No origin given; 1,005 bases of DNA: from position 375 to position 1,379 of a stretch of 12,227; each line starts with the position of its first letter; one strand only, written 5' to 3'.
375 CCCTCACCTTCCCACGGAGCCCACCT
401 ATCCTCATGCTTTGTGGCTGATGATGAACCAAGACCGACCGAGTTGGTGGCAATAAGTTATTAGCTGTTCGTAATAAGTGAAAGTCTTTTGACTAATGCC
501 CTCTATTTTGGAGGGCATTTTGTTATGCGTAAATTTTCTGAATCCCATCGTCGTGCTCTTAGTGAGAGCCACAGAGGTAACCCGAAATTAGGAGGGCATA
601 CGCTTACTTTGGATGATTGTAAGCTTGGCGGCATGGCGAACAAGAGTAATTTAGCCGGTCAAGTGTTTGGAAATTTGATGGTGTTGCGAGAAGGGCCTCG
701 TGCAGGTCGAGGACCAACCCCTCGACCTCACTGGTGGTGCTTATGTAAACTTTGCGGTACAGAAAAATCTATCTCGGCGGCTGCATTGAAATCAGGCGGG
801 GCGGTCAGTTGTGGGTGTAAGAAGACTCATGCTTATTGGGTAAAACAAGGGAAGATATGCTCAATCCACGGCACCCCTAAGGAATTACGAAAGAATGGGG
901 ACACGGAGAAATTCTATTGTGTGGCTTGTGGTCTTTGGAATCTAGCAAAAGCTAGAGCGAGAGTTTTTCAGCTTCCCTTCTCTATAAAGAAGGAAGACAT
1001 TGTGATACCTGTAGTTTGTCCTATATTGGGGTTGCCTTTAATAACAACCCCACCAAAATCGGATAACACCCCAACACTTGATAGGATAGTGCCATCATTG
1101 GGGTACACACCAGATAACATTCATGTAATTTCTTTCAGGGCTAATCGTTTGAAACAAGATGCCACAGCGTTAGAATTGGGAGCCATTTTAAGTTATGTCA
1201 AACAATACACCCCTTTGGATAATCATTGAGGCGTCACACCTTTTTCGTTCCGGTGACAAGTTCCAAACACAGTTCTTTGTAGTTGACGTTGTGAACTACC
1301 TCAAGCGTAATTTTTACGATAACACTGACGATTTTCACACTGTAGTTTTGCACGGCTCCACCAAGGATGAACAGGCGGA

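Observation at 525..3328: Three paralogous HNH homing-endonuclease cassettes share one N-terminal Cys module but carry different nuclease cores, and all sit on low-GC islands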

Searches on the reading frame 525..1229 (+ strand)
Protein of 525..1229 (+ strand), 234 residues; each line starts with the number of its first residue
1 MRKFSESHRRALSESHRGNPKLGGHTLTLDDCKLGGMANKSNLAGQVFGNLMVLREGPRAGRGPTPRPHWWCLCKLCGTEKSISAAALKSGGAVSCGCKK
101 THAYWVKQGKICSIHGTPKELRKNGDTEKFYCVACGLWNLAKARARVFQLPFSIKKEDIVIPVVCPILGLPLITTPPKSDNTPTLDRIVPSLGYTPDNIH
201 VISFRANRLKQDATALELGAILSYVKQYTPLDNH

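Call 3: search_protein_families(library=pfam, proteins=[window:525-1229:+], max_evalue=1)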
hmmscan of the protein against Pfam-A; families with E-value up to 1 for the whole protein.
window:525-1229:+ (234 aa): 0 families

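Call 5: search_protein_families(library=phrogs, proteins=[window:525-1229:+], max_evalue=0.1)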
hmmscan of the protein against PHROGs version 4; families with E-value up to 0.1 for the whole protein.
window:525-1229:+ (234 aa): 7 families
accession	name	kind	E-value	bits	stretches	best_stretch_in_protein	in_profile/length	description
phrog_3322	-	DNA, RNA and nucleotide metabolism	6.9e-25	88.8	1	136-229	54-152/162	endonuclease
phrog_1035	-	DNA, RNA and nucleotide metabolism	3.4e-14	54.3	1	59-217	53-217/271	endonuclease VII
phrog_374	-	DNA, RNA and nucleotide metabolism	1.1e-12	48.6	1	35-101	189-252/617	HNH endonuclease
phrog_3118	-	DNA, RNA and nucleotide metabolism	9.9e-06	26.2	1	169-212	55-98/287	HNH endonuclease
phrog_27240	-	unknown function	0.004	18.5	1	38-104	2-61/132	-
phrog_4592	-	moron, auxiliary metabolic gene and host takeover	0.023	15.6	1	182-211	106-135/170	decoy of host sigma70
phrog_3377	-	DNA, RNA and nucleotide metabolism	0.094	13.6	0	181-214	64-98/196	HNH endonuclease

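Call 23: search_protein_families(library=ncbifam, proteins=[window:525-1229:+], max_evalue=0.1)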
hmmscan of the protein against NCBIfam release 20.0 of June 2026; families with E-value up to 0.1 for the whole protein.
window:525-1229:+ (234 aa): 0 families

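Call 24: find_homologous_proteins(query=window:525-1229:+, max_evalue=0.001)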
Query window:525-1229:+ (234 aa): 58 proteins with E <= 0.001 among 417 candidates.
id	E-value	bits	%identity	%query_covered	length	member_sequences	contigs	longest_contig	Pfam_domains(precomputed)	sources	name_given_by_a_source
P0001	3.5e-160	549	100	100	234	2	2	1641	-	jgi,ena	-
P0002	5.1e-99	349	66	97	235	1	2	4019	-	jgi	jgi:hypothetical protein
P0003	7.9e-80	286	57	97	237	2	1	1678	-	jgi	-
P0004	3.3e-77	277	56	96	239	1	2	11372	-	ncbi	-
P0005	4.3e-30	123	43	79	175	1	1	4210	-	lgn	-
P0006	1.4e-27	115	41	80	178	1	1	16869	-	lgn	-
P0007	9.3e-22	96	58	38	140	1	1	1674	-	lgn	-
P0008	2.2e-21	94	38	82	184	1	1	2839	-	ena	-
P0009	6.2e-21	93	55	39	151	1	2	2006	-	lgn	-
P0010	1.1e-20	92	54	39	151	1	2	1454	-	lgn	-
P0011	3.2e-20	91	53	38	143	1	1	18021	-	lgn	-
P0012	5.8e-20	90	53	39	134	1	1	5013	-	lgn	-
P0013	6.7e-20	90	52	41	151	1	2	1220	-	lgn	-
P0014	1.1e-19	89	51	47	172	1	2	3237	-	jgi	jgi:hypothetical protein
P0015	1.5e-19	88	51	41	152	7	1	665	-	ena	-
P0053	3.5e-9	54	47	36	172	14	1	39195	PF27269.1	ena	-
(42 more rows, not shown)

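Call 26: find_encoding_contigs(protein=P0004, flank=10000, max_places=4)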
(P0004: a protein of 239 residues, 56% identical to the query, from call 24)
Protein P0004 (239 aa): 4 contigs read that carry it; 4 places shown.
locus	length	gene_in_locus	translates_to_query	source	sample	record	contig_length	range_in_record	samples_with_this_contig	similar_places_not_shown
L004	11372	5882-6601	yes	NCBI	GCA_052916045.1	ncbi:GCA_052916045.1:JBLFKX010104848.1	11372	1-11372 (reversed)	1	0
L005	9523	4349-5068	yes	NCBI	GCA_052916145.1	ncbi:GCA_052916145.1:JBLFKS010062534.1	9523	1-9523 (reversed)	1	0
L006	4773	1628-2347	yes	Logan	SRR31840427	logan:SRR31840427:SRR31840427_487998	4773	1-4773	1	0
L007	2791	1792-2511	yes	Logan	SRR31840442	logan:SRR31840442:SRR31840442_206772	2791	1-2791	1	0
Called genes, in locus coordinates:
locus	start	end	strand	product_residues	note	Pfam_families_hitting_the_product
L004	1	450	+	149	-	?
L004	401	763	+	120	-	-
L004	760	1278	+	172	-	PF00293:NUDIX, PF14815:NUDIX_4 (weak)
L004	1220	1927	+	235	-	-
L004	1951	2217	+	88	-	PF12728:HTH_17 (weak)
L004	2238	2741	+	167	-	PF18909:dGTP_diPhyd_N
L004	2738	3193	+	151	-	PF24579:PDDEXK_14 (faint)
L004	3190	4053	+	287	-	PF00303:Thymidylat_synt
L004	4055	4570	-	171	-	-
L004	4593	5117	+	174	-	-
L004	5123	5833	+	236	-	-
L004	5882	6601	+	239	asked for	-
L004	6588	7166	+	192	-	-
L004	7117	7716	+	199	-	-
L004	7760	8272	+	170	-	PF00692:dUTPase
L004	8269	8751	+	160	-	-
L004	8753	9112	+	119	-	-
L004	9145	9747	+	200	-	-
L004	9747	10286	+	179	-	-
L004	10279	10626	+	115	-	-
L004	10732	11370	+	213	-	?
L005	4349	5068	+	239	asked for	-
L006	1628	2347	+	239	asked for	-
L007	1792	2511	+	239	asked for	-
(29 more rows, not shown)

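Call 27: find_encoding_contigs(protein=P0002, flank=10000, max_places=4)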
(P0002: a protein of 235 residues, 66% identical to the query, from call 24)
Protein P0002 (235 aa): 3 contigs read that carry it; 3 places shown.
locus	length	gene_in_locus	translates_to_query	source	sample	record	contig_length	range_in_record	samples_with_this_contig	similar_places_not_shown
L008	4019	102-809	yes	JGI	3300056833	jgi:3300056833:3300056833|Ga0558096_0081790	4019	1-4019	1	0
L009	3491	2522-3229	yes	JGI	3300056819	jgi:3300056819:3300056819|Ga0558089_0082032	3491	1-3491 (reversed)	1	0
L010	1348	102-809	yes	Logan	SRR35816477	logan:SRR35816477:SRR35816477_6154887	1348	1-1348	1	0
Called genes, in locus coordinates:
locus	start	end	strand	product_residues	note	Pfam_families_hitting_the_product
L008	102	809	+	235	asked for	-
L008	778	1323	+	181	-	-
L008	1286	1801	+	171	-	-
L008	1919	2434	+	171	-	-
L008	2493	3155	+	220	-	-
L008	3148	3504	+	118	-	-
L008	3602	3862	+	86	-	-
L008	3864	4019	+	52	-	?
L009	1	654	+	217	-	?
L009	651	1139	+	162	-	PF00383:dCMP_cyt_deam_1, PF14437:MafB19-deam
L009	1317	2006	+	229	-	-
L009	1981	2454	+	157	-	-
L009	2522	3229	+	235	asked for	-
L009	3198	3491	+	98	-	?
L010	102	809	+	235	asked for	-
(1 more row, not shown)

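Call 28: find_encoding_contigs(protein=P0001, flank=10000, max_places=4)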
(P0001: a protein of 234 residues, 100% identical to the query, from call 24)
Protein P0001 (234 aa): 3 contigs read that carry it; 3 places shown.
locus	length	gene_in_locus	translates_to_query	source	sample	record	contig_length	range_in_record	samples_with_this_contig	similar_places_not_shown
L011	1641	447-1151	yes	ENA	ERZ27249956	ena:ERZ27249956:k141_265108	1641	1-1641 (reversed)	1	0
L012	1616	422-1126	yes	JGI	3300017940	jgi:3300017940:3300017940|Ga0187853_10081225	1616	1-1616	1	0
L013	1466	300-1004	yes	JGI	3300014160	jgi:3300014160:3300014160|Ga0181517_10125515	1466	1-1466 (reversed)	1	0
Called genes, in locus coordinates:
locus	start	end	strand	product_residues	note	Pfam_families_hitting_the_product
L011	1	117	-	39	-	?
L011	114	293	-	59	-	-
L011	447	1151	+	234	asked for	-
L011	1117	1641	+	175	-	?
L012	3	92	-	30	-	?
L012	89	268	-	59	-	-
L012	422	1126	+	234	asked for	-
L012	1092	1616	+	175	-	?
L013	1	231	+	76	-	?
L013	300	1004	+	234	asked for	-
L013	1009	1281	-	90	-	-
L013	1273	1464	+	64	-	?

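Call 50: search_protein_families(library=pfam, proteins=[P0053, L008:1286-1801:+, L004:7117-7716:+, P0005], max_evalue=0.01)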
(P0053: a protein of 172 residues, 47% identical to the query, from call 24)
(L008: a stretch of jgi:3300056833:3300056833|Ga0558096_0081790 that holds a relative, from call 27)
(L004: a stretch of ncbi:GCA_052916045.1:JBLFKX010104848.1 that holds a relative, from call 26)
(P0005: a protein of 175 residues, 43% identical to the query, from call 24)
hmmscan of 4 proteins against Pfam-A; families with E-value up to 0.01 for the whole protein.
P0053 (172 aa): 0 families

L008:1286-1801:+ (171 aa): 0 families

L004:7117-7716:+ (199 aa): 0 families

P0005 (175 aa): 0 families

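Call 56: search_solved_structures(query=A1, max_evalue=10, show_alignments=2)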
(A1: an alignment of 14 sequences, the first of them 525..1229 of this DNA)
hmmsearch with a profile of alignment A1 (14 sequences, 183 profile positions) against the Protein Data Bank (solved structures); distinct sequences matched with E-value up to 10: 11.
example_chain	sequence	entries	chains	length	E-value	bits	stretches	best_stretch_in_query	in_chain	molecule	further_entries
3ldy_A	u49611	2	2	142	0.0036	20.2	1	133-164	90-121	restriction endonuclease PacI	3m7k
2e2z_A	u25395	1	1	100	0.062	16.2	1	26-86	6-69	Tim15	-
2kae_A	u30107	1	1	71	0.38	13.6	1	31-73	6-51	GATA-type transcription factor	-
7zok_A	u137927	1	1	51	0.5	13.2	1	34-76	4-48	Adventurous gliding motility protein X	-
7olc_Lp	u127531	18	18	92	0.77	12.6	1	18-66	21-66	60S ribosomal protein L43-like protein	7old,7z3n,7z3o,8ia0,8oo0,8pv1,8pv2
6b0r_D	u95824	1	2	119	1.8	11.4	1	10-98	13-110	Wilms tumor protein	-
1ctl_A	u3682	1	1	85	2.1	11.2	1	27-64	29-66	AVIAN CYSTEINE RICH PROTEIN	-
6wlh_A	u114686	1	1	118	2.8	10.8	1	10-98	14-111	Wilms tumor protein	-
2jp9_A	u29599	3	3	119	2.9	10.8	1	10-98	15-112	Wilms tumor 1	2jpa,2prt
6b0o_A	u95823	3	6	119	3.3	10.6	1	10-98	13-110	Wilms tumor protein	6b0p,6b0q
5fzr_A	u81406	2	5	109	6.4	9.6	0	145-174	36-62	DESIGNED TPR PROTEIN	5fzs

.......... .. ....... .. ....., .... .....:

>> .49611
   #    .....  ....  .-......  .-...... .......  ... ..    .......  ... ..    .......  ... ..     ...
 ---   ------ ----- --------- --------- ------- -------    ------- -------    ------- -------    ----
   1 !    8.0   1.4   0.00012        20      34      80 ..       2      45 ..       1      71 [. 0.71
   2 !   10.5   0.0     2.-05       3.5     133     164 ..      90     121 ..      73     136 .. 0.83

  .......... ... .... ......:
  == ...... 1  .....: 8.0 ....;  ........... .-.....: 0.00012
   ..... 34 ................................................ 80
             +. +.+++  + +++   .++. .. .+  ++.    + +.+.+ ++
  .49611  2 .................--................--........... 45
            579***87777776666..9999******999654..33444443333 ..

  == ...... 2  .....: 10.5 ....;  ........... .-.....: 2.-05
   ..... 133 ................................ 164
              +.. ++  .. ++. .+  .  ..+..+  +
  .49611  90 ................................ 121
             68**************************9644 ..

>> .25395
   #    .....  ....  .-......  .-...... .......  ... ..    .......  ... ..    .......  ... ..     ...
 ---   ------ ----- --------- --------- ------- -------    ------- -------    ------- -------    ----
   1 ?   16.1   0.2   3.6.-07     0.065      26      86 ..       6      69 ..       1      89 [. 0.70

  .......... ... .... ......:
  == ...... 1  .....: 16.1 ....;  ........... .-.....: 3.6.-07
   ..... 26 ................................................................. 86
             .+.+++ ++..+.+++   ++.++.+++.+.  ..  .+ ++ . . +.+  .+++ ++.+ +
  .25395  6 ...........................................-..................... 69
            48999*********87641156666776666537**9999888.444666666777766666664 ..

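Call 78: predict_structure(alignment_id=A4)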
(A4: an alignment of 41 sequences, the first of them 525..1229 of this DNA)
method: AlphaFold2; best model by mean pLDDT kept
length: 234 residues; sequences in the alignment: 41
mean_pLDDT: 82.0   pTM: 0.60
mean pLDDT of the five models: 82.0, 80.7, 80.5, 80.4, 80.4
residues with pLDDT >= 90: 110; 70-90: 70; 50-70: 31; < 50: 23
segments of 3 or more residues with pLDDT < 50: 1-3, 15-25, 33-39
pLDDT, mean of each block of 10 residues (from residue 1): 57 48 51 48 87 88 79 90 90 77 70 89 86 95 98 98 96 91 95 96 93 91 87 49
secondary structure, 60 per line:
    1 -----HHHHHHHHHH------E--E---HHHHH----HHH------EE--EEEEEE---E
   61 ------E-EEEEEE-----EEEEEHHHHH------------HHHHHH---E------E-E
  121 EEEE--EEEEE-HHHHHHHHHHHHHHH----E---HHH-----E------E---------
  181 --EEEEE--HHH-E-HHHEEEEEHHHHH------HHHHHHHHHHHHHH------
elements in order: H6-15 H29-33 E51-56 E69-74 E80-84 H85-89 H102-107 E120-124 E127-131 H133-147 E183-187 E199-203 H204-208 H215-228

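Call 81: fold_search(model_id=the predicted structure, library=pdb)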
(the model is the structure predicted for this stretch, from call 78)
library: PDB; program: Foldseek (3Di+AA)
matches with E <= 10: 374; with E <= 0.001: 0
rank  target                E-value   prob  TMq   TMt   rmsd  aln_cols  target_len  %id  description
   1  3ldy_A                9.8e-03  1.00  0.35  0.53   6.8       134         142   16  An extraordinary mechanism of DNA perturbation exhibited by the rare-cutting HNH restriction endonuclease PacI (released 2010-04-21)
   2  3pwy                  5.1e-01  0.03  0.10  0.09  19.2       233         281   10  Crystal structure of an extender (SPD28345)-modified human PDK1 complex 2 (released 2011-04-20)
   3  9hmp_C                9.5e-01  0.28  0.26  0.18   9.9       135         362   12  X-ray structure of S. cerevisiae threonylcarbamoyladenosine dehydratase 1 (residues 50-429) in complex with AMP (released 2025-12-24)
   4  8g5z_SX               1.1e+00  0.15  0.14  0.22  12.2        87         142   17  mRNA decoding in human is kinetically and structurally distinct from bacteria (GA state) (released 2023-04-19)
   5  7pub_DS               1.1e+00  0.06  0.15  0.15  14.9       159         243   16  Late assembly intermediate of the Trypanosoma brucei mitoribosomal small subunit (released 2022-05-04)
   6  9y44_XX               1.2e+00  0.13  0.13  0.25  12.1        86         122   15  Structure of naked mole-rat ribosome (rotated, tRNAs, and mRNA) (released 2026-02-18)
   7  9h3g_Va               1.3e+00  0.14  0.14  0.23  12.1        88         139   16  Structure of the Arabidopsis thaliana 80S ribosome in complex with P- and E-site tRNAs and mRNA (released 2026-02-04)
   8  6uz7_X                1.3e+00  0.12  0.14  0.22  12.6        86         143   19  K.lactis 80S ribosome with p/PE tRNA and eIF5B (released 2020-01-15)
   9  9y49_AX               1.4e+00  0.12  0.14  0.23  12.0        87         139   18  Structure of tuco-tuco ribosome with P/E tRNA and eEF2 (rotated) (released 2026-02-18)
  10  6ac8_A                1.4e+00  0.04  0.12  0.03  15.4       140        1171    7  Crystal structure of Mycobacterium smegmatis Mfd at 2.75 A resolution (released 2019-08-28)
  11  3c0i                  1.4e+00  0.03  0.09  0.08  18.4       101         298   15  CASK CaM-Kinase Domain- 3'-AMP complex, P212121 form (released 2008-04-29)
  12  1lv9_MODEL_1_A        1.6e+00  0.16  0.11  0.29   3.5        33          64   15  CXCR3 Binding Chemokine IP-10/CXCL10 (released 2002-09-18)
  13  6zj3_SP               1.6e+00  0.11  0.14  0.22  12.1        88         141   17  Cryo-EM structure of the highly atypical cytoplasmic ribosome of Euglena gracilis (released 2020-10-07)
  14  4kzx_X                1.6e+00  0.10  0.13  0.21  11.5        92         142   18  Rabbit 40S ribosomal subunit in complex with eIF1. (released 2013-07-24)
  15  4cxg_X                1.7e+00  0.10  0.14  0.22  11.3        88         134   17  Regulation of the mammalian elongation cycle by 40S subunit rolling: a eukaryotic-specific ribosome rearrangement (released 2014-07-16)
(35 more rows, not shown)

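Call 90: fold_search(model_id=the predicted structure, library=viral)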
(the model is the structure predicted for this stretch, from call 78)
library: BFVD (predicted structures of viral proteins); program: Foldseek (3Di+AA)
matches with E <= 10: 878; with E <= 0.001: 102
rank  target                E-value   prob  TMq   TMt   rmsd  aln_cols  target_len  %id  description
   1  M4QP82                2.3e-14  1.00  0.34  0.45  13.5       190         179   32  Uncharacterized protein [Synechococcus phage S-SKS1]
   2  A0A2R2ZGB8            1.0e-09  1.00  0.33  0.50  10.9       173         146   28  Uncharacterized protein [Ralstonia phage RsoP1EGY]
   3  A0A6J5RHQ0            3.5e-09  1.00  0.34  0.35   8.6       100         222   45  Uncharacterized protein [uncultured Caudovirales phage]
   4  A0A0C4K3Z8            3.8e-09  1.00  0.33  0.37  11.5       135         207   33  (no name in the UniProt tables at hand)
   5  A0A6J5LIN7            7.4e-09  1.00  0.32  0.45  17.0       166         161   30  Uncharacterized protein [uncultured Caudovirales phage]
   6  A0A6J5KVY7            8.4e-09  1.00  0.29  0.21  15.1       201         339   21  Cytidine and deoxycytidylate deaminase domain containing protein [uncultured Caudovirales phage]
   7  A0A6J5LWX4            2.0e-08  1.00  0.35  0.44   3.2        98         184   32  Uncharacterized protein [uncultured Caudovirales phage]
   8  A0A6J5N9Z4            2.7e-08  1.00  0.34  0.29   9.0       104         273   33  Uncharacterized protein [uncultured Caudovirales phage]
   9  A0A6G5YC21            4.7e-08  1.00  0.35  0.40  16.0       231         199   22  (no name in the UniProt tables at hand)
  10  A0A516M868            5.4e-08  1.00  0.33  0.43   5.8        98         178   39  (no name in the UniProt tables at hand)
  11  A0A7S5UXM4            9.3e-08  1.00  0.32  0.55  12.7       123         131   32  (no name in the UniProt tables at hand)
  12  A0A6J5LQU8            1.1e-07  1.00  0.33  0.48   5.3        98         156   34  Uncharacterized protein [uncultured Caudovirales phage]
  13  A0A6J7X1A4            1.1e-07  1.00  0.36  0.46  11.6       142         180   30  Uncharacterized protein [uncultured Caudovirales phage]
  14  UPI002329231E         1.6e-07  1.00  0.43  0.53   8.5       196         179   18  (no name look-up for this kind of identifier)
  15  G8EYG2                2.5e-07  1.00  0.34  0.41  14.5       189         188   24  Uncharacterized protein [Synechococcus phage S-CBP42]
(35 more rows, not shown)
